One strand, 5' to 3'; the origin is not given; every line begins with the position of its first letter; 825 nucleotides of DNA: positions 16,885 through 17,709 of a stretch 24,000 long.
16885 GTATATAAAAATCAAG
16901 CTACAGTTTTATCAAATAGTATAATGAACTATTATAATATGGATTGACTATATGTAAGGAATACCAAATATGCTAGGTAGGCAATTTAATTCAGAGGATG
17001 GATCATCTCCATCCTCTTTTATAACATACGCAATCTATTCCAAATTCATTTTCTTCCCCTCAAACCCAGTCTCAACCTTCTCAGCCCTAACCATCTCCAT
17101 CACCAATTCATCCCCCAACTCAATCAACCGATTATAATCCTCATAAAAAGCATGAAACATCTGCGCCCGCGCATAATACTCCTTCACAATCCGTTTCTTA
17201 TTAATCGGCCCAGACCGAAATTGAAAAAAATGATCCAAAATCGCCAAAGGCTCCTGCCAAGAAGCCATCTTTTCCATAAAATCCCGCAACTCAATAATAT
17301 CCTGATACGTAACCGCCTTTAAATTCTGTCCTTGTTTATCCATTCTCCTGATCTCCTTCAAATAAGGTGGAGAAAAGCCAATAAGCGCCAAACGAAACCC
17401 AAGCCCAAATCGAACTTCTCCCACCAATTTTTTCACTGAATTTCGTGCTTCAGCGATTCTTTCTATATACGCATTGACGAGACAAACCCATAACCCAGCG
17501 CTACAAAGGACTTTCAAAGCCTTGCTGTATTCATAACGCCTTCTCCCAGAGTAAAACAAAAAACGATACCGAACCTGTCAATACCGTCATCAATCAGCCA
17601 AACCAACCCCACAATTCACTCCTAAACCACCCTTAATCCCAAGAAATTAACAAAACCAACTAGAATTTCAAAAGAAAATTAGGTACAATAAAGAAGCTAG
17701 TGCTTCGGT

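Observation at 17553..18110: Two tandem ~300-bp units, each a promoter-to-terminator structured RNA on the + strand, interleaved with minus-strand terminators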

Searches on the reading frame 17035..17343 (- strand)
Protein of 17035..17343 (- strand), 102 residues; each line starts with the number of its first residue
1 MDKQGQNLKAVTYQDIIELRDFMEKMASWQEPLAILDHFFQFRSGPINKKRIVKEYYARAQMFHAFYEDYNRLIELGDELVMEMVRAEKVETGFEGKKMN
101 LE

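Call 13: search_protein_families(library=pfam, proteins=[window:17035-17343:-])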
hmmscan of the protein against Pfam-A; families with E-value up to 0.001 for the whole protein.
window:17035-17343:- (102 aa): 0 families

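Call 25: search_protein_families(library=ncbifam, proteins=[window:17035-17343:-], max_evalue=1)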
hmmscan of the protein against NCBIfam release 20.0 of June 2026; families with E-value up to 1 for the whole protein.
window:17035-17343:- (102 aa): 1 family
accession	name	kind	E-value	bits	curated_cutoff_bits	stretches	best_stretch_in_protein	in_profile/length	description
TIGR04091.1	LTA_dltB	equivalog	0.051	12.8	375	1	14-66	122-174/380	D-alanyl-lipoteichoic acid biosynthesis protein DltB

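Call 26: search_protein_families(library=pfam, proteins=[window:17035-17343:-], max_evalue=5)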
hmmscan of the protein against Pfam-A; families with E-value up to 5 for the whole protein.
window:17035-17343:- (102 aa): 1 family
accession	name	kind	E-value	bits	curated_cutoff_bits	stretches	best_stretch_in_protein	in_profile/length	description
PF20185.3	DUF6548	-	0.0068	16.7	27.3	1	9-54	72-117/164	Family of unknown function (DUF6548)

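Call 27: search_solved_structures(query=window:17035-17343:-, max_evalue=5)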
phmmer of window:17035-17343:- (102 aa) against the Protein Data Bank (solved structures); distinct sequences matched with E-value up to 5: 4.
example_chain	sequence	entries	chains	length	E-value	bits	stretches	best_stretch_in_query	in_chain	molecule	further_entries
5id3_A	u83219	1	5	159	0.29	14.9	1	46-86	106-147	Mitochondrial Calcium Uniporter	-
5ls9_A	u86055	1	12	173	0.62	13.9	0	18-57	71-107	Ferritin, putative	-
6s6b_H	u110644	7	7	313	0.74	13.6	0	46-99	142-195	CRISPR-associated protein, Cmr3 family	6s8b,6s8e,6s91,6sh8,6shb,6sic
7rmx_A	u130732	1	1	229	1.3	12.9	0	49-86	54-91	Tunable symmetric protein, D_3_212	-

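Call 28: find_homologous_proteins(query=window:17035-17343:-)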
Query window:17035-17343:- (102 aa): 8 proteins with E <= 0.001 among 8 candidates.
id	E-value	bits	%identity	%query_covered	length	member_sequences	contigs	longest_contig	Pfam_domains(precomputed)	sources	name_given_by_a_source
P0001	3.7e-58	212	96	100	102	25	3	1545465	-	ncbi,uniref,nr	ncbi:hypothetical protein UAY_00985 [Enterococcus moraviensis ATCC BAA-383]|uniref:Uncharacterized p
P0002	8.5e-58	211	96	100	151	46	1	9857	-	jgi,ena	-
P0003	4.3e-50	186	86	95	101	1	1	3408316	-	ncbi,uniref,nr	ncbi:hypothetical protein [Candidatus Enterococcus mansonii]|uniref:Uncharacterized protein n=1 Tax=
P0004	5.5e-37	144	70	89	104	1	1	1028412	-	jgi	jgi:hypothetical protein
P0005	3.0e-36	141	69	89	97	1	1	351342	-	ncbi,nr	ncbi:hypothetical protein GIX45_27320 [Erwinia sp. CPCC 100877]|nr:hypothetical protein [Erwinia sp.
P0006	8.3e-36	140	67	89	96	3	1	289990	-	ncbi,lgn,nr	ncbi:hypothetical protein RV18_GL002171 [Enterococcus termitis]|nr:hypothetical protein RV18_GL00217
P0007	1.8e-34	136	66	89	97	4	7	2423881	-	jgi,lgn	jgi:hypothetical protein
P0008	1.6e-26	110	54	90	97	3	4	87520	-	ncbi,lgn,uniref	ncbi:hypothetical protein [Enterococcus rotai]|uniref:hypothetical protein n=1 Tax=Enterococcus rota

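Call 36: find_encoding_contigs(protein=P0008, flank=4000, max_places=2)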
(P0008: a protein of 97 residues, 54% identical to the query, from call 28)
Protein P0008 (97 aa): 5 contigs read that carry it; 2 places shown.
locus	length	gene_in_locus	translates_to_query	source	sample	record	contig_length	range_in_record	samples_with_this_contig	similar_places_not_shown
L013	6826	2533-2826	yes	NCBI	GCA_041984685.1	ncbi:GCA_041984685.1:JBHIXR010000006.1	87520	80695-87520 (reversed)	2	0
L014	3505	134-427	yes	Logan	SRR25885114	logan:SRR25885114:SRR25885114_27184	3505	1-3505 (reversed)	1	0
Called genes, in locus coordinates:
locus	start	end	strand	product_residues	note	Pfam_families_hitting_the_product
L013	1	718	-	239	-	PF04740:LXG (weak)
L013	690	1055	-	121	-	PF13125:DUF3958 (weak)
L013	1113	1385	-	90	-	-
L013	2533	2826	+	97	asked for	-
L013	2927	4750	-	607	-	PF00324:AA_permease (weak), PF13520:AA_permease_2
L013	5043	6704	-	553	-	PF00488:MutS_V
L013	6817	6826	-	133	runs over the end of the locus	-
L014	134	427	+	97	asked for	-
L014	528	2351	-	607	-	PF00324:AA_permease (weak), PF13520:AA_permease_2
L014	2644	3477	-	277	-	PF00488:MutS_V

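Call 37: find_encoding_contigs(protein=P0007, flank=4000, max_places=2)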
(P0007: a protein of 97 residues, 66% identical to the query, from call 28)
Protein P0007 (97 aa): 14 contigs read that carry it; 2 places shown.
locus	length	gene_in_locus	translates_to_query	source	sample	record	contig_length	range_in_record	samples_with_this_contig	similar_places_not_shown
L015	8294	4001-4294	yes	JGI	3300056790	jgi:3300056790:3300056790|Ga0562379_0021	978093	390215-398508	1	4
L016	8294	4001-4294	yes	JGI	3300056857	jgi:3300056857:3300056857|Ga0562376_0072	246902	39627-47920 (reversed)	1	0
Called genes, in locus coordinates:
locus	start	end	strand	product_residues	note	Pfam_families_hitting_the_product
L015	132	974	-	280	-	PF02517:Rce1-like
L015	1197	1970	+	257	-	PF00072:Response_reg (weak), PF04397:LytTR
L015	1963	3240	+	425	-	PF14501:HATPase_c_5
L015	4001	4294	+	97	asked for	-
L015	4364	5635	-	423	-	PF27223:YdeJ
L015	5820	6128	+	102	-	PF03551:PadR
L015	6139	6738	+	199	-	PF11193:DUF2812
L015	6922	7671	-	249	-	PF01209:Ubie_methyltran (weak), PF05175:MTS, PF13489:Methyltransf_23, PF13847:Methyltransf_31, PF08241:Methyltransf_11, PF08242:Methyltransf_12, PF13649:Methyltransf_25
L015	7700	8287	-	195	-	PF00694:Aconitase_C, PF27512:LeuD (weak)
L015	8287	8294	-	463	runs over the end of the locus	PF00330:Aconitase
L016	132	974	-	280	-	PF02517:Rce1-like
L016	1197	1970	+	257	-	PF00072:Response_reg (weak), PF04397:LytTR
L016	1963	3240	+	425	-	PF14501:HATPase_c_5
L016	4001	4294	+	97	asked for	-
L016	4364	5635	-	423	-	PF27223:YdeJ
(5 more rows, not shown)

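Call 60: predict_structure(alignment_id=A3)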
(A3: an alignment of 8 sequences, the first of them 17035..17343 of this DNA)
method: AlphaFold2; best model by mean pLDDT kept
length: 102 residues; sequences in the alignment: 8
mean_pLDDT: 63.1   pTM: 0.36
mean pLDDT of the five models: 63.1, 60.2, 59.9, 54.2, 49.8
residues with pLDDT >= 90: 0; 70-90: 39; 50-70: 45; < 50: 18
segments of 3 or more residues with pLDDT < 50: 1-8, 93-102
pLDDT, mean of each block of 10 residues (from residue 1): 43 69 64 61 63 71 74 76 68 47 40
secondary structure, 60 per line:
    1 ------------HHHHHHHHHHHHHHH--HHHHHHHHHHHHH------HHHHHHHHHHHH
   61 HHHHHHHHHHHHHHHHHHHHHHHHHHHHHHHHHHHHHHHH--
elements in order: H13-27 H30-42 H49-100

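Call 73: fold_search(model_id=the predicted structure, library=pdb)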
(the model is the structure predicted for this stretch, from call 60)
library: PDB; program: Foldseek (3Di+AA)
matches with E <= 10: 1; with E <= 0.001: 0
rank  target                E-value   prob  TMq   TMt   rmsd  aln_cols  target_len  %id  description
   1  8axk_b                7.1e+00  0.10  0.44  0.54   5.6        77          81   14  Type 3 secretion system export apparatus core, inner rod and needle of Shigella flexneri (released 2023-03-01)

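Call 81: search_protein_families(library=padloc, proteins=[window:17035-17343:-], max_evalue=0.01)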
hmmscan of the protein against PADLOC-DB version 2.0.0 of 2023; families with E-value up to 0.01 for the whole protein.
window:17035-17343:- (102 aa): 0 families

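Call 95: search_protein_representatives(alignment_id=A3)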
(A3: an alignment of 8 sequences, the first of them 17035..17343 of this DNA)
Query: 8 sequences, 100 profile positions. Proteins with E-value up to 0.001 (for the whole library): 48; up to 1e-10: 27; up to 1e-30: 1. The best 48 are listed.
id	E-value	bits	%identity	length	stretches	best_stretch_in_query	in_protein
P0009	1.6e-31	124.5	-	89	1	1-81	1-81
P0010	4.3e-29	116.6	-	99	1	1-97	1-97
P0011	3.3e-22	94.5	-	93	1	1-91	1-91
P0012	2.0e-20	88.8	-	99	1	12-88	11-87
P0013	3.1e-20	88.2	-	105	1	2-93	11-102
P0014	1.1e-19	86.5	-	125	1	1-90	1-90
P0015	8.3e-19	83.6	-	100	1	5-91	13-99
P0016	1.2e-18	83.1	-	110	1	4-93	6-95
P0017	3.7e-18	81.5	-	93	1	4-90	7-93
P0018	5.3e-18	81.0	-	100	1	4-90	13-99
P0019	1.9e-17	79.3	-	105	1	2-93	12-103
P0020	1.3e-16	76.6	-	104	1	5-91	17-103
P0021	2.5e-16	75.7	-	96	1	2-69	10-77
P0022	4.4e-16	74.9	-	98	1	2-91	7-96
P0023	6.2e-16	74.4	-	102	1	2-91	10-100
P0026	3.8e-14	68.7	-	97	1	2-91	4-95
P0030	3.8e-13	65.4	-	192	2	2-91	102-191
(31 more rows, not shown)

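Call 96: list_cluster_members(proteins=[P0010, P0011, P0012, P0013, P0014, P0015, P0016, P0020, P0026, P0030])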
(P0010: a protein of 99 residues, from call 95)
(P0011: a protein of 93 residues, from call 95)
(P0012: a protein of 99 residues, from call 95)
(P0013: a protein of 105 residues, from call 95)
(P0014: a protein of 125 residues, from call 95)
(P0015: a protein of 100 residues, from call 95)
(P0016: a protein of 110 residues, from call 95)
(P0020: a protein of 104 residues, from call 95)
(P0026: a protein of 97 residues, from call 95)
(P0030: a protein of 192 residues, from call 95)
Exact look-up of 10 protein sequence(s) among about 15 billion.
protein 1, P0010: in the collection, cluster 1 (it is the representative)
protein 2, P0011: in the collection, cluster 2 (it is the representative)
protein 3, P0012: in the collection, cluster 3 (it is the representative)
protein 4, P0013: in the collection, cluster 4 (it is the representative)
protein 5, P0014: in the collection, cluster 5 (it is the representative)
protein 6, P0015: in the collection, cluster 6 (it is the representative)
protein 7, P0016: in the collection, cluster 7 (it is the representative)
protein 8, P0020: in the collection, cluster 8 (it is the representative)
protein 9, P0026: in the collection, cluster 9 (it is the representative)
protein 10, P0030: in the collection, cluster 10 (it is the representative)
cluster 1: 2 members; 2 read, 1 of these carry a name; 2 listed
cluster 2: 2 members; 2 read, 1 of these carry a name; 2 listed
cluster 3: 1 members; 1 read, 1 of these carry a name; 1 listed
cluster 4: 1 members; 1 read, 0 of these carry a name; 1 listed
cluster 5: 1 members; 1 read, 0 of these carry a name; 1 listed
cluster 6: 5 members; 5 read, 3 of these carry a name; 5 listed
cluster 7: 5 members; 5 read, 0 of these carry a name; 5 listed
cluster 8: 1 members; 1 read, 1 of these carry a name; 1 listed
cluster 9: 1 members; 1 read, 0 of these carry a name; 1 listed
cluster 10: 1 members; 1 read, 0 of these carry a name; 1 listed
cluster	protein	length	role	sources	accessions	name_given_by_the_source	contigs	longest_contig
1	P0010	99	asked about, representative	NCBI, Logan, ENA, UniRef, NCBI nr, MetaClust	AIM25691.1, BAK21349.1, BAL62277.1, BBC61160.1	hypothetical protein QQG09_03680 [Melissococcus plutonius] | Uncharacterized protein n=2 Tax=Melissococcus plutonius TaxID=33970 RepID=F3YA21_MELPT | hypothetical protein [Melissococcus plutonius]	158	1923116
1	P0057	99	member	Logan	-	-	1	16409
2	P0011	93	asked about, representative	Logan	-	-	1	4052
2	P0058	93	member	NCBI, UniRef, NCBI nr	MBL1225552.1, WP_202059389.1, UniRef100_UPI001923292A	hypothetical protein [Enterococcus sp. BWR-S5] | hypothetical protein n=1 Tax=Enterococcus sp. BWR-S5 TaxID=2787714 RepID=UPI001923292A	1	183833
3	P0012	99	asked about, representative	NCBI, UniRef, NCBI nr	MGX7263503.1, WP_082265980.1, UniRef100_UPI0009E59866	hypothetical protein [Enterococcus crotali] | hypothetical protein n=1 Tax=Enterococcus crotali TaxID=1453587 RepID=UPI0009E59866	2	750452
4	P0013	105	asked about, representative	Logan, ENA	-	-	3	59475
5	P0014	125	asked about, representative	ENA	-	-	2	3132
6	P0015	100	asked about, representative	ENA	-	-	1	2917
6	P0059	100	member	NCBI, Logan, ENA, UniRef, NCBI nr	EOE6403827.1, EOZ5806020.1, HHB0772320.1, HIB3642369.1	hypothetical protein ACPTHA_09840 [Enterococcus faecalis] | hypothetical protein n=1 Tax=Enterococcus TaxID=1350 RepID=UPI001E3703D8 | hypothetical protein [Enterococcus faecalis]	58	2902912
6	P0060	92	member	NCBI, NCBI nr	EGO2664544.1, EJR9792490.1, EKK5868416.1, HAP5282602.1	hypothetical protein N0Q81_002453 [Enterococcus faecalis] | hypothetical protein [Enterococcus faecalis]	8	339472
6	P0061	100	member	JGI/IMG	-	hypothetical protein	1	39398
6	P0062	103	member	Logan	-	-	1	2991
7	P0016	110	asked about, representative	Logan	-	-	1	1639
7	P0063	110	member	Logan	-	-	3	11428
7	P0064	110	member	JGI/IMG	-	-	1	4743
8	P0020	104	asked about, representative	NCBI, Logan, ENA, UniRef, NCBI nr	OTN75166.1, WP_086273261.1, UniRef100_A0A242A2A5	hypothetical protein A5886_000236 [Enterococcus sp. 8G7_MSG3316] | Uncharacterized protein n=1 Tax=Candidatus Enterococcus testudinis TaxID=1834191 ... | hypothetical protein [Enterococcus sp. 8G7_MSG3316]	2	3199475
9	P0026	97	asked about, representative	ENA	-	-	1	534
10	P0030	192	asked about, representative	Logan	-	-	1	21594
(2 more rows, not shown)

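Call 97: find_encoding_contigs(protein=P0010, flank=3000, max_places=2)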
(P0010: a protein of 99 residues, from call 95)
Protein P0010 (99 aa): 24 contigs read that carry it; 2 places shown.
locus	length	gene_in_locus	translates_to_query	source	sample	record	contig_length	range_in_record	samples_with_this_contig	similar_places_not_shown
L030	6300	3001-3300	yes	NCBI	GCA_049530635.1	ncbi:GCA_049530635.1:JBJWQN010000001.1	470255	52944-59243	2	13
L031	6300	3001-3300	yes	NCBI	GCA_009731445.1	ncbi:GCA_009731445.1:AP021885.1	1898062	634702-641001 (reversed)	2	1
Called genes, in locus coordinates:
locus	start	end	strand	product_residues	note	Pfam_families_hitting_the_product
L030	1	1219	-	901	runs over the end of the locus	PF00690:Cation_ATPase_N, PF00122:E1-E2_ATPase, PF00702:Hydrolase, PF13246:Cation_ATPase, PF00689:Cation_ATPase_C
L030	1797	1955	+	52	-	-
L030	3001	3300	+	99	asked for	-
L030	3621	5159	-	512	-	PF00370:FGGY_N, PF01869:BcrAD_BadFG (weak), PF02782:FGGY_C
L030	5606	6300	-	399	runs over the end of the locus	PF07690:MFS_1, PF00083:Sugar_tr, PF07690:MFS_1 (weak)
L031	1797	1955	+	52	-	-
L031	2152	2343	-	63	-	-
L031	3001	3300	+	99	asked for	-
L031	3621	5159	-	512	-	PF00370:FGGY_N, PF01869:BcrAD_BadFG (weak), PF02782:FGGY_C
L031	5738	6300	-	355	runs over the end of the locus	PF07690:MFS_1, PF00083:Sugar_tr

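Call 98: find_encoding_contigs(protein=P0059, flank=3000, max_places=2)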
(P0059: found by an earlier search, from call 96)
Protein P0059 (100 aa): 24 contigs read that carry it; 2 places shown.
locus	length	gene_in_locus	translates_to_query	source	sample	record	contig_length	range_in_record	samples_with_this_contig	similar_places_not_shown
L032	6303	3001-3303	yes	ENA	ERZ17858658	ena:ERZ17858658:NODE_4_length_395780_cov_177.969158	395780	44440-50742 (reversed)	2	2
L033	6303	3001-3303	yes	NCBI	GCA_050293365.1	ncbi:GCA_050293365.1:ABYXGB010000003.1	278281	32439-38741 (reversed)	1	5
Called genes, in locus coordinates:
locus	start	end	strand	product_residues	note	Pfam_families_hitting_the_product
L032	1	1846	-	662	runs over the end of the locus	-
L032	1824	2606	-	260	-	-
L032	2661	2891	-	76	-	PF13744:HTH_37 (weak), PF12844:HTH_19 (weak), PF01381:HTH_3 (weak), PF13443:HTH_26, PF13560:HTH_31 (weak)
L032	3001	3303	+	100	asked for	-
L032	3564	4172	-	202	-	-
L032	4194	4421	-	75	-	-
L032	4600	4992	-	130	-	PF00380:Ribosomal_S9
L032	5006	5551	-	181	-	PF00572:Ribosomal_L13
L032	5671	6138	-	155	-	PF00210:Ferritin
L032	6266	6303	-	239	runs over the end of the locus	PF17118:DUF5105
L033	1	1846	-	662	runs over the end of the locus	-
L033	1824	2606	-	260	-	-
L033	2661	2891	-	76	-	PF13744:HTH_37 (weak), PF12844:HTH_19 (weak), PF01381:HTH_3 (weak), PF13443:HTH_26, PF13560:HTH_31 (weak)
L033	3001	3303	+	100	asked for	-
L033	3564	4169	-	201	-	-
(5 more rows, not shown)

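Call 101: find_encoding_contigs(protein=P0020, flank=2500, max_places=1)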
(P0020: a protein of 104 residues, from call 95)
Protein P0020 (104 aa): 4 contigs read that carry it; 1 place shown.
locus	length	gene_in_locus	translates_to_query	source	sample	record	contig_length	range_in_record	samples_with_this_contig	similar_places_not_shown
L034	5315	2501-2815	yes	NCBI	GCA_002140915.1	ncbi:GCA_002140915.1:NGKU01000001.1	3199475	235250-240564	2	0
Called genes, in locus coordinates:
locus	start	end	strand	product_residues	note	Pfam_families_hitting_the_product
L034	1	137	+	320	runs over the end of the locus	PF00903:Glyoxalase (weak)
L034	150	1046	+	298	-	PF00903:Glyoxalase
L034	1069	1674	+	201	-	PF01613:Flavin_Reduct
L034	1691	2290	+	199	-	PF01738:DLH (weak), PF02230:Abhydrolase_2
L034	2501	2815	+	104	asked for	-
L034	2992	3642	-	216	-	PF01370:Epimerase, PF05368:NmrA, PF13460:NAD_binding_10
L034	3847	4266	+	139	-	PF00376:MerR, PF13411:MerR_1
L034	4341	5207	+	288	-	PF00248:Aldo_ket_red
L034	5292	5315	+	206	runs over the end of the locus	PF13460:NAD_binding_10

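Call 102: find_encoding_contigs(protein=P0058, flank=2500, max_places=1)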
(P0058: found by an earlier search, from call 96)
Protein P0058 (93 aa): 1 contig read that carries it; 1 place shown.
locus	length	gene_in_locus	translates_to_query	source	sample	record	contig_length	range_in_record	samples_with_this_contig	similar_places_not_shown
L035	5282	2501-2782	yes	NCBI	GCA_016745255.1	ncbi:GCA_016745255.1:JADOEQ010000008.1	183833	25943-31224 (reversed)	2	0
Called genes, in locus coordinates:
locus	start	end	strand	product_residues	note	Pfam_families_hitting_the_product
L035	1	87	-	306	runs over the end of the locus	PF06166:DUF979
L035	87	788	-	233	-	PF06149:DUF969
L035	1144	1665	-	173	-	PF03691:UPF0167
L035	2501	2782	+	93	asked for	-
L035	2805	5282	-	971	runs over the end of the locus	PF13091:PLDc_2, PF00270:DEAD (weak), PF04851:ResIII, PF18766:SWI2_SNF2, PF00271:Helicase_C, PF26350:DUF8090, PF11907:DUF3427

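Call 103: find_encoding_contigs(protein=P0013, flank=2500, max_places=1)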
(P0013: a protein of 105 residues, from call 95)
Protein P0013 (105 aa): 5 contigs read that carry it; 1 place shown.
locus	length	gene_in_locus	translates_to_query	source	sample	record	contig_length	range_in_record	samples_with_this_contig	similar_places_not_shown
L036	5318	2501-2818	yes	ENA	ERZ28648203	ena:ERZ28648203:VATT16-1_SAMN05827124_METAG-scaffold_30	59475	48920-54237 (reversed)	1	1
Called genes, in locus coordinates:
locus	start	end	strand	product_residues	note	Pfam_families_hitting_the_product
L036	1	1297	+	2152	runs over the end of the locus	PF07669:Eco57I (weak), PF28553:WH_1, PF28554:DUF8437, PF00176:SNF2-rel_dom (weak), PF04851:ResIII (weak), PF28555:Helicase_dom, PF00271:Helicase_C (weak)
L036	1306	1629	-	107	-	-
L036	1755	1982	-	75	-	PF13560:HTH_31 (weak), PF01381:HTH_3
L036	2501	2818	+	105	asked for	-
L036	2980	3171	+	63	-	-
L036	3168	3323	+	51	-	-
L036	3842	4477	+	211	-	PF00300:His_Phos_1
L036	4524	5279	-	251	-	PF08220:HTH_DeoR, PF08279:HTH_11, PF00455:DeoRC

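Call 104: find_encoding_contigs(protein=P0012, flank=2500, max_places=1)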
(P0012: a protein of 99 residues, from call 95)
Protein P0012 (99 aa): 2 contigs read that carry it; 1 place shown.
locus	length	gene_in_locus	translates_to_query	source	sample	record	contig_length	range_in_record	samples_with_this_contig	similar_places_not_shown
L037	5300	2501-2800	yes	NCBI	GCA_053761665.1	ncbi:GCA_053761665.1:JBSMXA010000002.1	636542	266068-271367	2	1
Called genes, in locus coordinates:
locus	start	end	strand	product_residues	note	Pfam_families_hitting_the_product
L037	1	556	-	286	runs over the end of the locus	PF04085:MreC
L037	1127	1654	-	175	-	PF10004:DUF2247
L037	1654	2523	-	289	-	-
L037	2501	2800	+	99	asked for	-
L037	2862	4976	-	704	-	PF01138:RNase_PH, PF03725:RNase_PH_C, PF03726:PNPase, PF01138:RNase_PH, PF03725:RNase_PH_C (weak), PF00013:KH_1, PF00575:S1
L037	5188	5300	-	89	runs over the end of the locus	PF00312:Ribosomal_S15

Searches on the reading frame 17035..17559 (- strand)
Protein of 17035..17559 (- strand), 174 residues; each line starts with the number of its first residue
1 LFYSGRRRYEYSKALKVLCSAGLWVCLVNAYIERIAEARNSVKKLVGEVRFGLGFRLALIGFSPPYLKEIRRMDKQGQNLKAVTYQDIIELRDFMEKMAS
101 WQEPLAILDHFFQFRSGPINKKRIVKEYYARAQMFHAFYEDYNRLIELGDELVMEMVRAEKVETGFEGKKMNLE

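Call 25: search_protein_families(library=ncbifam, proteins=[window:17035-17559:-], max_evalue=1)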
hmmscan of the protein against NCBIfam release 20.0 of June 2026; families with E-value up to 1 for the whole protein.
window:17035-17559:- (174 aa): 0 families
